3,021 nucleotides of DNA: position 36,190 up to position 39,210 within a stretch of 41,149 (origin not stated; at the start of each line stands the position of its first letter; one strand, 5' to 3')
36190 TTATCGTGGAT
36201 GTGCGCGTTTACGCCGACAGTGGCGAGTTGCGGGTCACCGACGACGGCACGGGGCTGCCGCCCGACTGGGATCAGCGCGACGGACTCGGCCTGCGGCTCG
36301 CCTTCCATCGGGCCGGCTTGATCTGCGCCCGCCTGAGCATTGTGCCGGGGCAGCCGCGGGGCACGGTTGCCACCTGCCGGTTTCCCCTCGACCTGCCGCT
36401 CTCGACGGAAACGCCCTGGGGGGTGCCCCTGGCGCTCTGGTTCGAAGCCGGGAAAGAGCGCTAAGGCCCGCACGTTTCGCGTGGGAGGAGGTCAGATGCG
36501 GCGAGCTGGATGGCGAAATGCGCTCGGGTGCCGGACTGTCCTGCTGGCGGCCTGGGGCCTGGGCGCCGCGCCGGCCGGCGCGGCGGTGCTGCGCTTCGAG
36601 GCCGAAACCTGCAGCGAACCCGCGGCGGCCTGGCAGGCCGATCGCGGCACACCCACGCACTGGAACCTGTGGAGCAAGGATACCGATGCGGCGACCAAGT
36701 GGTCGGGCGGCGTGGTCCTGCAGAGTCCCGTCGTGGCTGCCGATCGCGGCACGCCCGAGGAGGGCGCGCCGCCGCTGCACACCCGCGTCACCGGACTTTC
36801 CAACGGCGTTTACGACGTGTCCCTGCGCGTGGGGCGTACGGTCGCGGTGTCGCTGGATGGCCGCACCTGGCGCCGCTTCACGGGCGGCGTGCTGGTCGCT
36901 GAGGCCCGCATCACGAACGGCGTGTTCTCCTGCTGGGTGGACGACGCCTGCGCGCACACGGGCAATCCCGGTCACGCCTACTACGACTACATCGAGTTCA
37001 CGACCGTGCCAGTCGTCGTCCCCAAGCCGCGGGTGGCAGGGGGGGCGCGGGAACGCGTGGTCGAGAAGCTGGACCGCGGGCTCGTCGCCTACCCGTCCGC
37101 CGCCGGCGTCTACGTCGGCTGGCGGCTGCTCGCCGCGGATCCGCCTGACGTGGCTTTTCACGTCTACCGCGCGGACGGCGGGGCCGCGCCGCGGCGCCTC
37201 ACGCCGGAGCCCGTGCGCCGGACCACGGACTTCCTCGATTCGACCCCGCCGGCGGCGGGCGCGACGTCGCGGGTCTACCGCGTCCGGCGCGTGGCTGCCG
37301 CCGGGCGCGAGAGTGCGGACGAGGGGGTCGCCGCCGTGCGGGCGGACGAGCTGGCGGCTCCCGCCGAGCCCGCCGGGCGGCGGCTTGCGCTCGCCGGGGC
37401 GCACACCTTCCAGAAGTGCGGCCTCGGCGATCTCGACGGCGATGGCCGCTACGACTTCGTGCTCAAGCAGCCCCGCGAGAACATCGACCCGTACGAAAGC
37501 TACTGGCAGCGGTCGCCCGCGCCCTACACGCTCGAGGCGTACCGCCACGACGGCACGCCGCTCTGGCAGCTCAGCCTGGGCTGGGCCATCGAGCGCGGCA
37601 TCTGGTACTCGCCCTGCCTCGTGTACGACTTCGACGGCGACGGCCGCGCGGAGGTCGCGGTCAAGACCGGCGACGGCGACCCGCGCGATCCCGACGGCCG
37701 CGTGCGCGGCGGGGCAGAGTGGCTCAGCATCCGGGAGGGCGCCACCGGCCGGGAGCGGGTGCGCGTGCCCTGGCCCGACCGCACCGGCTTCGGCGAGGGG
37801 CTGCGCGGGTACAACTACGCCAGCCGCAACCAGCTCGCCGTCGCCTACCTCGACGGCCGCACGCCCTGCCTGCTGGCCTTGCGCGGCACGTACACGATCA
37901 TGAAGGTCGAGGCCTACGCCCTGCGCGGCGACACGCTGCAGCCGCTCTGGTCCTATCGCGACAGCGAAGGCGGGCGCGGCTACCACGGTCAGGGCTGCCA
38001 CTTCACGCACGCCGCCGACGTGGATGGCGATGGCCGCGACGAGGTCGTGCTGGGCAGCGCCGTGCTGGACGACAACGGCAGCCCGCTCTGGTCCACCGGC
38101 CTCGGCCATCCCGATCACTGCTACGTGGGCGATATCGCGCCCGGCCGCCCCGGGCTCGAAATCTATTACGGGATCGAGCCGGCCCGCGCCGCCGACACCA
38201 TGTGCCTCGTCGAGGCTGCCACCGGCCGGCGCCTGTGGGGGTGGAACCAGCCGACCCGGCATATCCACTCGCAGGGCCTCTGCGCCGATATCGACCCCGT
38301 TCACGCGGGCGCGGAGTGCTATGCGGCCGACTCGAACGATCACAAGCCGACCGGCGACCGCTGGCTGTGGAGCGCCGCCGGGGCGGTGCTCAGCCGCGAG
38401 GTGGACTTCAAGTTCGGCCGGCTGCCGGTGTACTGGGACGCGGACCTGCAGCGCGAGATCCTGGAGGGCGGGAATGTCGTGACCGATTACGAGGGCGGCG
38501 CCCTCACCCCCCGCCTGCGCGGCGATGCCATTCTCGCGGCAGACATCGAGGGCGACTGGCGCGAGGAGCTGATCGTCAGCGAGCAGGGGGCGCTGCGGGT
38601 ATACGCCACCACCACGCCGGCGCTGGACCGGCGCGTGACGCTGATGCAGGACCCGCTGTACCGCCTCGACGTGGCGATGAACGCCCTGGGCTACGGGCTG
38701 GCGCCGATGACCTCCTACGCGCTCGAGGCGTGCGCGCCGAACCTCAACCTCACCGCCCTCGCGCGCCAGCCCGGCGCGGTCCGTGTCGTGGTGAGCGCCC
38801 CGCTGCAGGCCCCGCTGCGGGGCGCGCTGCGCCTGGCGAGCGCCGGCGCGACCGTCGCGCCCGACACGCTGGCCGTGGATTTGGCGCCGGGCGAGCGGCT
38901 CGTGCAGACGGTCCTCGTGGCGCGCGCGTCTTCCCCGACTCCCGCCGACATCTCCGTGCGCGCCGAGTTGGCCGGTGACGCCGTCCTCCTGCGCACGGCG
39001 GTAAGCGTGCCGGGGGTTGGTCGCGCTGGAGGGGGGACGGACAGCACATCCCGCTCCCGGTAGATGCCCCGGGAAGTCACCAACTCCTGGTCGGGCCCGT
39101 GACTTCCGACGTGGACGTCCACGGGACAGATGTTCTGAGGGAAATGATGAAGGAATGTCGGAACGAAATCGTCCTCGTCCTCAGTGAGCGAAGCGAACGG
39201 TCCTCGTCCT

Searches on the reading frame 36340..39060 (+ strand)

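Call 59: search_protein_families(library=pfam, proteins=[window:36340-39060:+], max_evalue=0.001)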
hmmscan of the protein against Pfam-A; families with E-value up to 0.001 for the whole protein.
window:36340-39060:+ (907 aa): 4 families
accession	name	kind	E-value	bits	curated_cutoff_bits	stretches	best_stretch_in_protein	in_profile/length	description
PF21348.3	RGL11_C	-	1.3e-88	298.4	27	1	358-795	25-480/490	Rhamnogalacturonan lyase family 11, C-terminal domain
PF18370.7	RGI_lyase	-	2.4e-16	60.3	27.8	1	240-325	2-78/86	Rhamnogalacturonan I lyases beta-sheet domain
PF13517.12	FG-GAP_3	-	9.4e-11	42.6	26.9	1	364-441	1-61/61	FG-GAP-like repeat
PF01839.29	FG-GAP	-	4.7e-10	39.6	22.1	1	422-455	2-34/37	FG-GAP repeat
